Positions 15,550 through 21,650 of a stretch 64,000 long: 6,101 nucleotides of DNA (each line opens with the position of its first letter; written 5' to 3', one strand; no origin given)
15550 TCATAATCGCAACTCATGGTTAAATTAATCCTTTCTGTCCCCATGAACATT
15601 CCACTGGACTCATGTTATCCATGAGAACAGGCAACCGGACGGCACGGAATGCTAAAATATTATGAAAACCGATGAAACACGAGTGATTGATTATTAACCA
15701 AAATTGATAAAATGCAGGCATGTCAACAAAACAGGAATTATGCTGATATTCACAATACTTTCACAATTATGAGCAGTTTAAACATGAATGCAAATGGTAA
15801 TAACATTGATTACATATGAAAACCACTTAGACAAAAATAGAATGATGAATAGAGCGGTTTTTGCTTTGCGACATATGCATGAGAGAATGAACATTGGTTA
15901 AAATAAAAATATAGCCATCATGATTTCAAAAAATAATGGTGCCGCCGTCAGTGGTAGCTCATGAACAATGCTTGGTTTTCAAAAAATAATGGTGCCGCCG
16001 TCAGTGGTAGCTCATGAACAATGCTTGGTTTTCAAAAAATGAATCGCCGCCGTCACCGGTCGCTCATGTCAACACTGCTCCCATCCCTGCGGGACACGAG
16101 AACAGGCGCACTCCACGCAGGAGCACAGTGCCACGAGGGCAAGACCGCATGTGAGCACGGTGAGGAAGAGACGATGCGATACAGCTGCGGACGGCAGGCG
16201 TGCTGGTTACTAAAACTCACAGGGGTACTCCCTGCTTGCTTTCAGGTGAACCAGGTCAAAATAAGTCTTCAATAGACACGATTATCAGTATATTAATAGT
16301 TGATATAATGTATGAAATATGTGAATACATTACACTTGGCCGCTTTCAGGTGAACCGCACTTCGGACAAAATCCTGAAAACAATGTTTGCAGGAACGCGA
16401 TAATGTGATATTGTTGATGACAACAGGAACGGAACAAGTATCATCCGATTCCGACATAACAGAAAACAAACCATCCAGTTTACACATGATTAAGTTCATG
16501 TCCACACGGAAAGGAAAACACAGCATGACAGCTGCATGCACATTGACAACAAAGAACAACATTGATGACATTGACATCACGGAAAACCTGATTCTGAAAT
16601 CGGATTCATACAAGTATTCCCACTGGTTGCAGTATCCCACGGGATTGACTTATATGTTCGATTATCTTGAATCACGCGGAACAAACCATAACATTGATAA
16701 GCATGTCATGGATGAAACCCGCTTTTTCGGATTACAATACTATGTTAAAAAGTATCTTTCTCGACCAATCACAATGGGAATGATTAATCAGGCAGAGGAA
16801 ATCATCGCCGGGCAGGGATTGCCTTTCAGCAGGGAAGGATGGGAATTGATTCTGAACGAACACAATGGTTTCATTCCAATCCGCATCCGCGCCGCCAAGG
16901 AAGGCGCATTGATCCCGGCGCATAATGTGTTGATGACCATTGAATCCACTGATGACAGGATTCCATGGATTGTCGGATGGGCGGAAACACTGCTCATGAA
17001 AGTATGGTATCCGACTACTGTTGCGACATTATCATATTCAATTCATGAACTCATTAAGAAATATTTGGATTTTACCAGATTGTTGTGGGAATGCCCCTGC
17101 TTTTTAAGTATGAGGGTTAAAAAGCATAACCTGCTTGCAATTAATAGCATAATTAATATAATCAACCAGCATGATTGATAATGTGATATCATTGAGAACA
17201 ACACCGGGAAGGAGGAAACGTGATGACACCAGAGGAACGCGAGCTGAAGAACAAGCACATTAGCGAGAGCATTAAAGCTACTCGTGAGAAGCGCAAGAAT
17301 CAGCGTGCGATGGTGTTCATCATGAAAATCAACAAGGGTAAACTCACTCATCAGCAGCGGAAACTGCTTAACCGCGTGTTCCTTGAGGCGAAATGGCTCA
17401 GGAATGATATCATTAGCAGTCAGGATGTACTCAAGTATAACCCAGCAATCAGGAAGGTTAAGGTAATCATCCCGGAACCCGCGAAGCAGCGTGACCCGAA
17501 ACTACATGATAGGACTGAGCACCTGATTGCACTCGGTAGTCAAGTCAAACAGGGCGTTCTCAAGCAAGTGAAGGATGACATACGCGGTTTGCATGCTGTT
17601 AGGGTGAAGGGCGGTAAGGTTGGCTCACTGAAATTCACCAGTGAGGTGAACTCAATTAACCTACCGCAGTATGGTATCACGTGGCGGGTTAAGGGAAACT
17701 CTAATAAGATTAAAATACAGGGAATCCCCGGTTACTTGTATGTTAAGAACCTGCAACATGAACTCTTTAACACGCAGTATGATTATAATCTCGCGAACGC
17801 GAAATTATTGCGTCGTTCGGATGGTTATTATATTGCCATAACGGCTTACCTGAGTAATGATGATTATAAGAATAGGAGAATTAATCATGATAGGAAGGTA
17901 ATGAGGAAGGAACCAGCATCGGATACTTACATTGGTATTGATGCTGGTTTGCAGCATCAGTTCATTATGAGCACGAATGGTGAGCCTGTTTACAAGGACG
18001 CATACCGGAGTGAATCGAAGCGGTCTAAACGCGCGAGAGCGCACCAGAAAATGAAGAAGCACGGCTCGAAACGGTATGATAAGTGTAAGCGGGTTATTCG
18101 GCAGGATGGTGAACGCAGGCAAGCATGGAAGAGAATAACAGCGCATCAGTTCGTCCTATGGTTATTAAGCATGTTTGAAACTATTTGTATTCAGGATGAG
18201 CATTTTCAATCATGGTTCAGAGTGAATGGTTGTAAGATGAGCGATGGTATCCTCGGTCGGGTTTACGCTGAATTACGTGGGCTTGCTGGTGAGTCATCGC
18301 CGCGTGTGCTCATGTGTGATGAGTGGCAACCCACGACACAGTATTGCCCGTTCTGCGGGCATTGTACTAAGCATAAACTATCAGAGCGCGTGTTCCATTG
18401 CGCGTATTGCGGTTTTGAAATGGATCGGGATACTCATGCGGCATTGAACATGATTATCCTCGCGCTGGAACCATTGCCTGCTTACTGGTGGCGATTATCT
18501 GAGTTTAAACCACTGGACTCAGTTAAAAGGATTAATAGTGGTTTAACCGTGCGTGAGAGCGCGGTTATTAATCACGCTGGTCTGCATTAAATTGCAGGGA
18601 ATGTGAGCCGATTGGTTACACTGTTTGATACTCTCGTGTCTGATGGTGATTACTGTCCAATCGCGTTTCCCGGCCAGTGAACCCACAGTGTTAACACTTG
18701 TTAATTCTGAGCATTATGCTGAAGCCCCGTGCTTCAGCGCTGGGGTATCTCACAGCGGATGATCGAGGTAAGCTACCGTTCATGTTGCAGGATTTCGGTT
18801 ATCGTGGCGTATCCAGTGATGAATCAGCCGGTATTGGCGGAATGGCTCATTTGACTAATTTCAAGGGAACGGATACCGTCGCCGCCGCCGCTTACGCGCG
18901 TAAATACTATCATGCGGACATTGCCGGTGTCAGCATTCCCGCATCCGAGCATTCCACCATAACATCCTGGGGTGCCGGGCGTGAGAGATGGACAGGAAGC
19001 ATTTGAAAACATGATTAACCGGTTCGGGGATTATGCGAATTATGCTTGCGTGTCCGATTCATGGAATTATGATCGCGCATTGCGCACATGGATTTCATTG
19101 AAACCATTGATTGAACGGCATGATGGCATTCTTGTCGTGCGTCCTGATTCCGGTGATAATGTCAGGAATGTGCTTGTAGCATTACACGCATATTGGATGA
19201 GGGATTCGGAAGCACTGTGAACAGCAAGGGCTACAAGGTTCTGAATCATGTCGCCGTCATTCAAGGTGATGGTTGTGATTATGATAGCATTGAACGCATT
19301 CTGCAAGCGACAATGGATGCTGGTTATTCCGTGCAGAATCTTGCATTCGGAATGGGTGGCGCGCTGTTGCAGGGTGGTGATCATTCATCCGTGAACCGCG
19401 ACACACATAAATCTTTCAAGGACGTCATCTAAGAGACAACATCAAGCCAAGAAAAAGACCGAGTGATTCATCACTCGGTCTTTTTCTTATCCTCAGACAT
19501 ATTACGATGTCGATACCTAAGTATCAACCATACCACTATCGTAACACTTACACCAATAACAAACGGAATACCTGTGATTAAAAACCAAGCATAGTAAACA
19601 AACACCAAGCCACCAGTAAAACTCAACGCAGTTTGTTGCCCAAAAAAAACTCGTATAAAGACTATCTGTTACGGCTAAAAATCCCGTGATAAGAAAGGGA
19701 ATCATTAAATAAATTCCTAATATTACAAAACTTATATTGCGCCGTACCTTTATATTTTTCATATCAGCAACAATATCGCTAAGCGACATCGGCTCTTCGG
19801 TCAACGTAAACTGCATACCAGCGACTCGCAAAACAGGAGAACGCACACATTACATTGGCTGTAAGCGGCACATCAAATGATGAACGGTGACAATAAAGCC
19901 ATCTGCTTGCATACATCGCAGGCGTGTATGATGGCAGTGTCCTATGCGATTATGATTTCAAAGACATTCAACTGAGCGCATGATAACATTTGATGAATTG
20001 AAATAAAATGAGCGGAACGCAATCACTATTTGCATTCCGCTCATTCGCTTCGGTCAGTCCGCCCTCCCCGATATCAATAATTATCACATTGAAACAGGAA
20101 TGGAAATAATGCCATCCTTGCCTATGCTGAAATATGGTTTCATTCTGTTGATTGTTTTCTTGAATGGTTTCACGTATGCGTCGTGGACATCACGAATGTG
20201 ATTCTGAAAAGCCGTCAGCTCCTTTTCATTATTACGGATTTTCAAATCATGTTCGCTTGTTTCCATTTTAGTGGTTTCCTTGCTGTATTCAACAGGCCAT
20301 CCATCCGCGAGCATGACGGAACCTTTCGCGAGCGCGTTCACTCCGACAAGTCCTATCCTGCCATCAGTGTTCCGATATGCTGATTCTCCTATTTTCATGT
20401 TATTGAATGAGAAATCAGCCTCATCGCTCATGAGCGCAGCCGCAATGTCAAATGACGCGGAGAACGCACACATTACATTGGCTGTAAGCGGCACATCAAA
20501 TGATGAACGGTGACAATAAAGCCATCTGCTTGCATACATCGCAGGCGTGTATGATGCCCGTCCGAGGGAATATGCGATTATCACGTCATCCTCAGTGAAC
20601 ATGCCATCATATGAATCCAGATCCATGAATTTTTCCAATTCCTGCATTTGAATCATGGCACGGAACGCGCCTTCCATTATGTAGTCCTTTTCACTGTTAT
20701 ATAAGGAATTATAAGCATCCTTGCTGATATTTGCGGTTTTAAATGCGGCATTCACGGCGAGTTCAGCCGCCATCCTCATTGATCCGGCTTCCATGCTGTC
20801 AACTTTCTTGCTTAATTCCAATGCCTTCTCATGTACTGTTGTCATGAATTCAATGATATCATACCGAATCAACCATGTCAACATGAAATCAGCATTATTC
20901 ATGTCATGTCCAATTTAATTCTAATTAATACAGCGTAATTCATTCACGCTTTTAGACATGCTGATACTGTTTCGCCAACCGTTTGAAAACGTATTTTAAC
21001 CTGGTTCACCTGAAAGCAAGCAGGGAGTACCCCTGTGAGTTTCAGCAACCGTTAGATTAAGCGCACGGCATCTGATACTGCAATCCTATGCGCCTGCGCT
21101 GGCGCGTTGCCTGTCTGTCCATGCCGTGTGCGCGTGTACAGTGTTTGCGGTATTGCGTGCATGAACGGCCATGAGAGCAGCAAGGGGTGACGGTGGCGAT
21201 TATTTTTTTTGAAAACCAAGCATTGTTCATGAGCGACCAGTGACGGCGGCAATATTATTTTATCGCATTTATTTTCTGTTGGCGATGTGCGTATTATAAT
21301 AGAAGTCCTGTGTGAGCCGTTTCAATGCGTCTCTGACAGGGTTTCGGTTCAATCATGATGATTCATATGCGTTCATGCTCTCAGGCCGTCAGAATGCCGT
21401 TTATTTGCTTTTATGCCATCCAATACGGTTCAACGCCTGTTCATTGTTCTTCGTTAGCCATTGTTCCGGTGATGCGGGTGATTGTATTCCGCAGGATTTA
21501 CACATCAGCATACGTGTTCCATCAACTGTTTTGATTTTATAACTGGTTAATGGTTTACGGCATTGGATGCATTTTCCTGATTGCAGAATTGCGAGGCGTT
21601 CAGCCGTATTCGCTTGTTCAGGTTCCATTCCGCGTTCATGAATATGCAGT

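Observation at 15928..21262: A 5.3-kb segment bounded by roughly 330-bp imperfect inverted repeats encloses a dead nadV, an IS-borne tnpB and a duplicated gene fragment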

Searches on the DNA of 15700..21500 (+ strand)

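Call 40: search_rna_families(source=window, start=15700, end=21500, threshold=evalue, max_evalue=5)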
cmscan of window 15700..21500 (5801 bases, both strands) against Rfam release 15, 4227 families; matches with E-value up to 5: 7.
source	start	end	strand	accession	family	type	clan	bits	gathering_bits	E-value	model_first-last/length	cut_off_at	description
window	19450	19520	-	RF02891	AgrB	Gene; antisense;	-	24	40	1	1-84/84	no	ArsR-gov region gene B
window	20600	20662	-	RF03514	mir-6128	Gene; miRNA;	-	22.5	92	2.7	1-64/64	no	mir-6128 microRNA precursor family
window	19450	19487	+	RF00752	mir-14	Gene; miRNA;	-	21.7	53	0.47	11-53/63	no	mir-14 microRNA precursor family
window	19450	19487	-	RF00752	mir-14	Gene; miRNA;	-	20.8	53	0.82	11-53/63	no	mir-14 microRNA precursor family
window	18649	18753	-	RF02033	HEARO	Gene;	-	17.5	83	2.4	1-211/211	no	HNH endonuclease-associated RNA and ORF (HEARO) RNA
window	21366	21478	+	RF02150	MESTIT1_3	Gene; lncRNA;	-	17.1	60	3.8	1-99/99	no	MEST intronic transcript 1, antisense RNA conserved region 3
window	17298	17358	-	RF01136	sR28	Gene; snRNA; snoRNA; CD-box;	-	16.9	39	0.49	1-55/55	no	Small nucleolar RNA sR28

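Call 102: search_dna_similar(query=window:15900-16360:+, collection=plasmids, mode=distant, max_evalue=0.01, max_rows=10)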
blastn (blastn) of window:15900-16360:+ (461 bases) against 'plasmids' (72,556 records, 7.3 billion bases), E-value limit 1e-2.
No match.
